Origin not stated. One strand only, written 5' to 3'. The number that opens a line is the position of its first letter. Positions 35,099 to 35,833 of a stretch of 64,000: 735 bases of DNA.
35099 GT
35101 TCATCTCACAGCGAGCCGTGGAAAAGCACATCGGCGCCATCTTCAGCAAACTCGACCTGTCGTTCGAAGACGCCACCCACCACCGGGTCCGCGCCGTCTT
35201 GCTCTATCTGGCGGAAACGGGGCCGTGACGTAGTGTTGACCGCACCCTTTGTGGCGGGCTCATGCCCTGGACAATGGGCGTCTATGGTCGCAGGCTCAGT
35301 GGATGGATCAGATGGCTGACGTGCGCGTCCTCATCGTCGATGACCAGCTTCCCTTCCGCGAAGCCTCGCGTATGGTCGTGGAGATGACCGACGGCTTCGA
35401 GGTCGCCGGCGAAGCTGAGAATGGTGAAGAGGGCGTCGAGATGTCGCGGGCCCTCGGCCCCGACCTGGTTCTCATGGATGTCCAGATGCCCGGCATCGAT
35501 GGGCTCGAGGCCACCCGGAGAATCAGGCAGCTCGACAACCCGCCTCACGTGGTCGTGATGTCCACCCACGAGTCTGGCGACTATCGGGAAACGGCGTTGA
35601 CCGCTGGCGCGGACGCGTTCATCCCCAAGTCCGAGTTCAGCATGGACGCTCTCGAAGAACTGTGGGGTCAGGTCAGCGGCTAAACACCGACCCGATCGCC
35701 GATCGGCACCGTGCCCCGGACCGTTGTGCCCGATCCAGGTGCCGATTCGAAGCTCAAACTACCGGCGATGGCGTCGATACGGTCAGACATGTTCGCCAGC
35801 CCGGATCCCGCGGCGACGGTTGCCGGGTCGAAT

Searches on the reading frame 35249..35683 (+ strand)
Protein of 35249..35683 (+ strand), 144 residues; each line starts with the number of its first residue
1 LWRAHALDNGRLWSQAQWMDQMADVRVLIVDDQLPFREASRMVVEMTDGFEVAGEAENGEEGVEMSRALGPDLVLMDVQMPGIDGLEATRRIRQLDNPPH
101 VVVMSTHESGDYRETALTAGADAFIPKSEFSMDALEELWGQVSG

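Call 68: search_protein_families(library=pfam, proteins=[window:35249-35683:+])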
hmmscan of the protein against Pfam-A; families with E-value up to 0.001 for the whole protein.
window:35249-35683:+ (144 aa): 1 family
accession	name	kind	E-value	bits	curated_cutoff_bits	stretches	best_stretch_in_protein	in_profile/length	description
PF00072.30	Response_reg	-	1.5e-26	93.2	30.2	1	27-134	1-105/111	Response regulator receiver domain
